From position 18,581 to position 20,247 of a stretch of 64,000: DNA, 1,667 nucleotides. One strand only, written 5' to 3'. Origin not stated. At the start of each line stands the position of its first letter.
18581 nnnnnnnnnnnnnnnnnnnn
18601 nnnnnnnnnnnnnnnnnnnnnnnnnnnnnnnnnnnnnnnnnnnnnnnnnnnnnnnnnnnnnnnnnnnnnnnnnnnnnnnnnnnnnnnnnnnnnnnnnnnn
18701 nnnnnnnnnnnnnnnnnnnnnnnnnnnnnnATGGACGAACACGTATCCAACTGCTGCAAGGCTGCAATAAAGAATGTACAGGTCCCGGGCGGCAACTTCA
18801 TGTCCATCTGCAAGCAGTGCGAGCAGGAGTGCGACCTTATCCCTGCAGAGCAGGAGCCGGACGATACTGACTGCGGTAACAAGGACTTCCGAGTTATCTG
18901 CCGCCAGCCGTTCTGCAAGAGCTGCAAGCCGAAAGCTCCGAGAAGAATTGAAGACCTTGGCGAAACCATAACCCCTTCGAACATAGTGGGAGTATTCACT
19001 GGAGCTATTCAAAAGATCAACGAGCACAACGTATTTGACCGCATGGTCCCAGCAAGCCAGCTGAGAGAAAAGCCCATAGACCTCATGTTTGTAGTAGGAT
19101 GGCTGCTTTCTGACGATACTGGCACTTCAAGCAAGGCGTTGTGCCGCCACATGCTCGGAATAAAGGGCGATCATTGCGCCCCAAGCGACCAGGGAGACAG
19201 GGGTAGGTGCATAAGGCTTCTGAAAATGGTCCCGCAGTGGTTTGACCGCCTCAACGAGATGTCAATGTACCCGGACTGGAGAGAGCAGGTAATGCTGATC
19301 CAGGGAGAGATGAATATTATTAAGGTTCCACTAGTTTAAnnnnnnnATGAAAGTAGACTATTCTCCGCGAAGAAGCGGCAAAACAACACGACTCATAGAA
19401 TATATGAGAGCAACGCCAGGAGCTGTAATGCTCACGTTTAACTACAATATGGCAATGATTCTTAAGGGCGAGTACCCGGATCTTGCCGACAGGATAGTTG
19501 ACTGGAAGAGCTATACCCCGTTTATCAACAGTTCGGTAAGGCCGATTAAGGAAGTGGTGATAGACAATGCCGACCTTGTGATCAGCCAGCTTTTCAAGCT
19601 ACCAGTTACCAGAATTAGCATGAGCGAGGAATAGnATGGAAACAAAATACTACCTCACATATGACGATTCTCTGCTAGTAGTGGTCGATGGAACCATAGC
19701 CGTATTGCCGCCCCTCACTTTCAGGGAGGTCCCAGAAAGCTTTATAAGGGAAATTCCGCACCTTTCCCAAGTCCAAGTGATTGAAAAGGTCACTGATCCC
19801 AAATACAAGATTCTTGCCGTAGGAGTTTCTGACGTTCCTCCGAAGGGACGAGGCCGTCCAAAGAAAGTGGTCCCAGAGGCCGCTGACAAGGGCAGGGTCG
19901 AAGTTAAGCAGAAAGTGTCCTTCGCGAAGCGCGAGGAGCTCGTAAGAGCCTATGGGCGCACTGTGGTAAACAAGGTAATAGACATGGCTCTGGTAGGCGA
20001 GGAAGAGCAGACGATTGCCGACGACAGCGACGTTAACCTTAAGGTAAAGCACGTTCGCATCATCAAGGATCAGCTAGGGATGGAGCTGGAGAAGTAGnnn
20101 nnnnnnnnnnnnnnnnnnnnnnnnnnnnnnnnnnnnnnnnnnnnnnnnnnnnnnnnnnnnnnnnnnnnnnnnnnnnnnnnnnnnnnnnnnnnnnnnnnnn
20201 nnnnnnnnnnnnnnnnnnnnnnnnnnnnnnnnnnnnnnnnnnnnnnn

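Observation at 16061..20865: Early region packed with about 15 tiny zinc-ribbon, DnaJ-type-finger, AT-hook and HTH proteins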

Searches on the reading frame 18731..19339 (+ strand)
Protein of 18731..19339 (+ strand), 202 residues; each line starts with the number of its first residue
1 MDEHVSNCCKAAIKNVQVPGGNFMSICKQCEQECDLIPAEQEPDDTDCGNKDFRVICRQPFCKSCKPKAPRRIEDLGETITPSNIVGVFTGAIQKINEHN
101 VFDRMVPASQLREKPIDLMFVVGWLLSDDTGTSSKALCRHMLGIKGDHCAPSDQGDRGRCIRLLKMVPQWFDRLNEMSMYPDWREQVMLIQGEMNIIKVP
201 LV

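Call 6: search_protein_families(library=pfam, max_evalue=0.1, proteins=[window:18731-19339:+])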
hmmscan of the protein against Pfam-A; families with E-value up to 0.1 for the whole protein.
window:18731-19339:+ (202 aa): 0 families

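Call 8: search_protein_families(library=phrogs, max_evalue=0.01, proteins=[window:18731-19339:+])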
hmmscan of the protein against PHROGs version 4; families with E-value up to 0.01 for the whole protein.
window:18731-19339:+ (202 aa): 3 families
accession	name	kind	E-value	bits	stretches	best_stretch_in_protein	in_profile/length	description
phrog_15291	-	unknown function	9.9e-14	52.3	1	119-185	59-128/161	-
phrog_1229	-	unknown function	2.9e-09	37.9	1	120-183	7-76/116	-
phrog_4212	-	unknown function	2.2e-05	24.8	1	122-177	12-68/353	-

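Call 17: find_encoding_contigs(protein=window:18731-19339:+, flank=10000, max_places=10)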
Protein window:18731-19339:+ (202 aa): 1 contig read that carries it; 1 place shown.
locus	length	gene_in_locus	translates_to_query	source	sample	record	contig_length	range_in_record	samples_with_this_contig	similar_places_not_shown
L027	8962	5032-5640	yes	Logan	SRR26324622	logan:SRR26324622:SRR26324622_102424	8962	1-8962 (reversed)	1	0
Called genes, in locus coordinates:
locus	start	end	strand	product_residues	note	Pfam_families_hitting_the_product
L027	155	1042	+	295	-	PF00188:CAP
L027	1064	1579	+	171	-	-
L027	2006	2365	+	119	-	-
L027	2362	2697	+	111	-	-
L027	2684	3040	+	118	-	-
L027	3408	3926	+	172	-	-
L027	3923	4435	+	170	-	-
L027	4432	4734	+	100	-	-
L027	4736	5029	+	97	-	-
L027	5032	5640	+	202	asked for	-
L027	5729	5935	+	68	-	-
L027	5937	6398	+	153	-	-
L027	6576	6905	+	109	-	-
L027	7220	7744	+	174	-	-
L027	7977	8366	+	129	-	-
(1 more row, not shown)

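Call 22: search_protein_families(library=ncbifam, max_evalue=0.1, proteins=[window:18731-19339:+])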
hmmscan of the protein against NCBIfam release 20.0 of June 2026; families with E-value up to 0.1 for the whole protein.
window:18731-19339:+ (202 aa): 0 families

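Call 31: find_homologous_proteins(query=window:18731-19339:+, max_evalue=0.001)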
Query window:18731-19339:+ (202 aa): 27 proteins with E <= 0.001 among 59 candidates.
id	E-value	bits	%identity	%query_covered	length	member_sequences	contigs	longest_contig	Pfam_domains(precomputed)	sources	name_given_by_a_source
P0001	1.3e-137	474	100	100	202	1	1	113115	-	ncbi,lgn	ncbi:MAG: hypothetical protein V4478_03250 [Patescibacteria group bacterium]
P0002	4.3e-28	116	67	41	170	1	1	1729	-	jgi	-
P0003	5.2e-21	93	63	35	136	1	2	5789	-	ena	-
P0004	4.0e-19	87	45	50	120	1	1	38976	-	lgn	-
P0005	1.0e-14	72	39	59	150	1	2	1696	-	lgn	-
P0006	9.0e-14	69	51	35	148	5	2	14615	-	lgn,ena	-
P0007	9.4e-14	69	48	35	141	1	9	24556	-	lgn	-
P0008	1.6e-13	69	60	30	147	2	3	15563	-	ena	-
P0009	1.6e-13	69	60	30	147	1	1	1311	-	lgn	-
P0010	6.2e-13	67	48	36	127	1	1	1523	-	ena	-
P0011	7.9e-13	66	42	42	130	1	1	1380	-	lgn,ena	-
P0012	1.1e-11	63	49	35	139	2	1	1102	-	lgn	-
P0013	1.9e-11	62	45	36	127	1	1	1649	-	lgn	-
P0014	6.3e-11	60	57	27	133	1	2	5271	-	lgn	-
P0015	6.5e-11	60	51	33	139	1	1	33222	-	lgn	-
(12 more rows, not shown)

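Call 34: search_solved_structures(query=A1, max_evalue=1)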
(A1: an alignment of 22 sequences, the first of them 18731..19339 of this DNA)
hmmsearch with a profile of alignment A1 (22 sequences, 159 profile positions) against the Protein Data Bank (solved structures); distinct sequences matched with E-value up to 1: 1.
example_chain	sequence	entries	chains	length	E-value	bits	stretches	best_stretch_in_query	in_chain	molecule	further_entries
8bad_A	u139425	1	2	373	0.39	13.9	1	20-85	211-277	Binary toxin A-like protein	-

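Call 37: find_encoding_contigs(protein=P0004, flank=10000, max_places=3)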
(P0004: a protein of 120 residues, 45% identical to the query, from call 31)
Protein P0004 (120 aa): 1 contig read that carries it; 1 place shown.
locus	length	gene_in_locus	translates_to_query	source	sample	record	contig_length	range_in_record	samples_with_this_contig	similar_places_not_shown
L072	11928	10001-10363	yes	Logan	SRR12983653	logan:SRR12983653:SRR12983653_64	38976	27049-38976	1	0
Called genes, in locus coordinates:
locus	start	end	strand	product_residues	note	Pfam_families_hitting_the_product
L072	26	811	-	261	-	-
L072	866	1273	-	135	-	-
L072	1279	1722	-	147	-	-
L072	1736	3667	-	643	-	-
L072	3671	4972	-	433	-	PF04466:Terminase_3, PF17288:Terminase_3C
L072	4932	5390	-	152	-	PF20901:Sf6_terminase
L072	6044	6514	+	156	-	PF02796:HTH_7 (faint), PF04545:Sigma70_r4 (faint), PF13384:HTH_23 (faint), PF13518:HTH_28 (faint)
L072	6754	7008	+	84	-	-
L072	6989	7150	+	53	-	-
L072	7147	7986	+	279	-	PF03837:RecT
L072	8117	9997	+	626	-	PF12705:PDDEXK_1, PF17854:FtsK_alpha, PF01580:FtsK_SpoIIIE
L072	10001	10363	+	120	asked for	-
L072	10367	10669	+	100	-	-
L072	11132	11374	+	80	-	-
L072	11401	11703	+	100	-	-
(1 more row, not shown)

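Call 38: find_encoding_contigs(protein=P0003, flank=10000, max_places=3)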
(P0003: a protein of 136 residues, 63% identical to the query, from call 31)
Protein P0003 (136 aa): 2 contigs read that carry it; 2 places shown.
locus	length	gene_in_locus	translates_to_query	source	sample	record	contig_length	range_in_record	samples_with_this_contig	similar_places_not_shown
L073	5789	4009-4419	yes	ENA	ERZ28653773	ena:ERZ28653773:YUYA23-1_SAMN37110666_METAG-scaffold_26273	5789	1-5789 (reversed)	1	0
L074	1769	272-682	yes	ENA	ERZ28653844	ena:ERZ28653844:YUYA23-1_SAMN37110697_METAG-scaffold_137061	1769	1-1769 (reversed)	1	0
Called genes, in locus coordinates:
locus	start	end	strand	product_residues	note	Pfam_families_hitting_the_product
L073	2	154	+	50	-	?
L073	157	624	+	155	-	PF04098:Rad52_Rad22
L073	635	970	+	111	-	-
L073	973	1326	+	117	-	-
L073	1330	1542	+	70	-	-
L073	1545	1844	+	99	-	-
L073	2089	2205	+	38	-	-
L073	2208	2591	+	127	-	-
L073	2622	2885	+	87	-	-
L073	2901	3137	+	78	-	-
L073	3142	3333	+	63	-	-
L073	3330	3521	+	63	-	-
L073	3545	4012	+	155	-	-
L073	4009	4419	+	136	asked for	-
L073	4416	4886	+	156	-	-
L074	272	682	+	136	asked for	-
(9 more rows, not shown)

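Call 40: predict_structure(alignment_id=A1)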
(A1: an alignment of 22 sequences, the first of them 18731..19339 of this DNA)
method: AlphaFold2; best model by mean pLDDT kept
length: 202 residues; sequences in the alignment: 22
mean_pLDDT: 67.9   pTM: 0.48
mean pLDDT of the five models: 67.9, 67.6, 65.9, 65.4, 62.9
residues with pLDDT >= 90: 56; 70-90: 16; 50-70: 99; < 50: 31
segments of 3 or more residues with pLDDT < 50: 1-5, 66-84
pLDDT, mean of each block of 10 residues (from residue 1): 48 56 64 65 56 60 47 37 53 59 52 54 69 92 91 95 91 95 97 80 49
secondary structure, 60 per line:
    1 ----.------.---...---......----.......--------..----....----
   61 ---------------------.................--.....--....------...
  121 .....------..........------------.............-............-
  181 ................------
elements in order: E16-18 E22-27 E32-38 E53-56 H82-98 H101-105 H108-111 H118-125 H132-141 H154-166 H168-179 H181-196

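Call 87: search_dna_similar(query=window:18731-19339:+, collection=phages, mode=protein, max_evalue=0.001, max_rows=12)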
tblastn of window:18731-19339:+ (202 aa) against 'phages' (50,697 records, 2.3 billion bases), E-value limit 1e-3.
Records with a match: 5; places in all: 5; records where one place covers at least 80% of the query: 0.
Best place of each record, by identity: <60% 5.
By first word of the organism name: Escherichia 1; Providencia 1; Aeromonas 1; Enterobacter 1; Pseudomonas 1.
By host as written in the record: Escherichia coli 1; Providencia stuartii 1; Aeromonas hydrophila 1; Enterobacter sp. 1; Pseudomonas putida 1.
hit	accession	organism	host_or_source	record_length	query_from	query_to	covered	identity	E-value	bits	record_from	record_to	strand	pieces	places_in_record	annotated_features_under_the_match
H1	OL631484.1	Escherichia phage ECML-606-1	Escherichia coli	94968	115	169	27%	47.4%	7e-5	49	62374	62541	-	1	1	hypothetical protein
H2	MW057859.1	Providencia phage PSTCR8lys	Providencia stuartii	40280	119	177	29%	43.3%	1e-5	51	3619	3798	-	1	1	hypothetical protein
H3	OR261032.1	Aeromonas phage ST4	Aeromonas hydrophila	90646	119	187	34%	37.0%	8e-5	48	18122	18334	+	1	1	hypothetical protein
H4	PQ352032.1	Enterobacter phage phiT5282EW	Enterobacter sp.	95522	115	179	32%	38.8%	3e-4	47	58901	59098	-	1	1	hypothetical protein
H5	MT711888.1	Pseudomonas phage Dolphis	Pseudomonas putida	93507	121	183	31%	39.4%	3e-4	47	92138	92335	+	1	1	hypothetical protein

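Call 97: find_encoding_contigs(protein=P0002, flank=5000, max_places=3)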
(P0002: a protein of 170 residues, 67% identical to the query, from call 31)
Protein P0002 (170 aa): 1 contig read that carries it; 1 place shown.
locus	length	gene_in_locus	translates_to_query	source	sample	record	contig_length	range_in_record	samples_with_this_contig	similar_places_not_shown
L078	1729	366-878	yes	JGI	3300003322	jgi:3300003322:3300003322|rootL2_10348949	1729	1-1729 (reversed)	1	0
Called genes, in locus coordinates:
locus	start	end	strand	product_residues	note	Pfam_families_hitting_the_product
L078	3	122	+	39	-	?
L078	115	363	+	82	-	-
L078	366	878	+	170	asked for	-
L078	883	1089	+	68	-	-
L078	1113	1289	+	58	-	-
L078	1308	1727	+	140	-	?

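Call 104: fold_search(model_id=the predicted structure, library=viral)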
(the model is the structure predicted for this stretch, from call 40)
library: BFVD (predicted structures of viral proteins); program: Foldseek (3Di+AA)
matches with E <= 10: 176; with E <= 0.001: 0
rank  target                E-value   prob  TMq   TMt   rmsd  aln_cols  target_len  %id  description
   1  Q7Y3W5                1.7e-01  0.95  0.29  0.36   5.3        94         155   24  (no name in the UniProt tables at hand)
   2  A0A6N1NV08            1.9e-01  0.10  0.13  0.09  19.3       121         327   11  Uncharacterized protein [Tupanvirus soda lake]
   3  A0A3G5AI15            2.4e-01  0.85  0.32  0.47  10.6       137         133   19  Uncharacterized protein [Sylvanvirus sp.]
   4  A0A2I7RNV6            2.6e-01  0.91  0.25  0.36   7.0        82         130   22  (no name in the UniProt tables at hand)
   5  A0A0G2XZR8            5.2e-01  0.03  0.13  0.12  21.8       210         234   10  Uncharacterized protein [Acanthamoeba polyphaga mimivirus]
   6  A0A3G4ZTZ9            5.6e-01  0.06  0.13  0.08  15.7       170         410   10  Ankyrin repeat protein [Dasosvirus sp.]
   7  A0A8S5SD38            6.2e-01  0.06  0.17  0.11  16.4       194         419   10  Uncharacterized protein [Podoviridae sp. ct7Ex2]
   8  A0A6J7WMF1            6.2e-01  0.03  0.13  0.11  17.2       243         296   13  Uncharacterized protein [uncultured Caudovirales phage]
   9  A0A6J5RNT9            1.0e+00  0.03  0.13  0.09  17.7       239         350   12  Uncharacterized protein [uncultured Caudovirales phage]
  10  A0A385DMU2            1.0e+00  0.02  0.11  0.08  22.2       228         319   13  Uncharacterized protein [Gordonia phage Ali17]
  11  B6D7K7                1.1e+00  0.04  0.12  0.16  21.8       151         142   11  (no name in the UniProt tables at hand)
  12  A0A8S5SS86            1.3e+00  0.07  0.20  0.27  12.4       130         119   17  Uncharacterized protein [Myoviridae sp. ctZ2t4]
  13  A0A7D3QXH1            1.3e+00  0.06  0.18  0.21  17.5       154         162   14  Uncharacterized protein [Fadolivirus FV1/VV64]
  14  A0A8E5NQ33            1.3e+00  0.02  0.11  0.08  17.1       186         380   14  (no name in the UniProt tables at hand)
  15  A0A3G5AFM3            1.3e+00  0.03  0.16  0.09  19.6       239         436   10  Uncharacterized protein [Solivirus sp.]
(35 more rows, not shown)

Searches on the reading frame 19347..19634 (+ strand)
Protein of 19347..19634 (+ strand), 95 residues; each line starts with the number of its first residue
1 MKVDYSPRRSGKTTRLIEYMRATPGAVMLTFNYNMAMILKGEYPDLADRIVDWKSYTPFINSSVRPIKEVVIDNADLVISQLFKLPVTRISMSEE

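Call 7: search_protein_families(library=pfam, max_evalue=0.1, proteins=[window:19347-19634:+])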
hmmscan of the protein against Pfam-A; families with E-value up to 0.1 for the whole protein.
window:19347-19634:+ (95 aa): 1 family
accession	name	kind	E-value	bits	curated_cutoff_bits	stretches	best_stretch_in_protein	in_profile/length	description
PF13479.12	AAA_24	-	0.038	14.3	27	1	5-81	8-79/195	AAA domain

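Call 9: search_protein_families(library=phrogs, max_evalue=0.01, proteins=[window:19347-19634:+])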
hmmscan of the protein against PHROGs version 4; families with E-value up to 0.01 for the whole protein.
window:19347-19634:+ (95 aa): 2 families
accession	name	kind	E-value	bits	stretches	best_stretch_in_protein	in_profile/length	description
phrog_2586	-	unknown function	0.0024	19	1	7-80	51-139/166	-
phrog_1828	-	unknown function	0.0044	18.3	0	6-92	6-97/109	-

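Call 76: search_solved_structures(query=window:19347-19634:+, max_evalue=5)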
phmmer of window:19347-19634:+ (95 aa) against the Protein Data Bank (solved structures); distinct sequences matched with E-value up to 5: 3.
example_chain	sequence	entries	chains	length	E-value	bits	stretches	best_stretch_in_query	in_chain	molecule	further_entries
5y6p_a2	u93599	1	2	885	0.27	14.8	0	37-75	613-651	LCM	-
2pnm_A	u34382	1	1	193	1.1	12.9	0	3-54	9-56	Protease VP4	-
2pnl_A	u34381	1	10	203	1.3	12.7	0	3-51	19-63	Protease VP4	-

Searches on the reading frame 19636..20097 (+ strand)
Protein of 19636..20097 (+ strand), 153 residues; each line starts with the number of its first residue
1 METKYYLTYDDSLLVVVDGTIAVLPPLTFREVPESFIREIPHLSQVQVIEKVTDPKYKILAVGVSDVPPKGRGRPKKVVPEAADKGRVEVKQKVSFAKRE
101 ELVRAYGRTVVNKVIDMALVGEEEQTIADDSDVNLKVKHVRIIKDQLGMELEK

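Call 7: search_protein_families(library=pfam, max_evalue=0.1, proteins=[window:19636-20097:+])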
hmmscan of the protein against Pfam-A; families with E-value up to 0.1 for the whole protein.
window:19636-20097:+ (153 aa): 1 family
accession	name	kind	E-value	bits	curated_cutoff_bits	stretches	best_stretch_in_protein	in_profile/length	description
PF02178.24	AT_hook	-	0.067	13.5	17.4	0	69-79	1-11/13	AT hook motif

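Call 9: search_protein_families(library=phrogs, max_evalue=0.01, proteins=[window:19636-20097:+])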
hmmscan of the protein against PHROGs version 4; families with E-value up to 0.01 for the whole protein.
window:19636-20097:+ (153 aa): 0 families

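Call 22: search_protein_families(library=ncbifam, max_evalue=0.1, proteins=[window:19636-20097:+])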
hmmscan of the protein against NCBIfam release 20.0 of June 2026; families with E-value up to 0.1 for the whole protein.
window:19636-20097:+ (153 aa): 1 family
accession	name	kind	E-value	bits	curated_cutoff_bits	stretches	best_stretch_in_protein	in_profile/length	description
NF041025.1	antiphage_deaminase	equivalog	0.064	12.1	400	1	51-112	244-302/437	anti-phage dCTP deaminase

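Call 48: find_related_loci(query=window:19636-20097:+, collection=viral_contigs, flank=8000)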
Query window:19636-20097:+ (153 aa) in viral_contigs; peptide patterns used: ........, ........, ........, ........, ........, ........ (x = any residue, [..] = any of these).
5 stretches matched a pattern, but none encodes a relative of the query by tblastn (E <= 1e-3).

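Call 67: find_homologous_proteins(query=window:19636-20097:+, max_evalue=0.001)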
Query window:19636-20097:+ (153 aa): 1 proteins with E <= 0.001 among 43 candidates.
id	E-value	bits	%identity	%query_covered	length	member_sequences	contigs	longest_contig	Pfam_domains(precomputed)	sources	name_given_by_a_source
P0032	1.9e-79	283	99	90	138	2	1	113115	-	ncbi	ncbi:MAG: hypothetical protein V4478_03260 [Patescibacteria group bacterium]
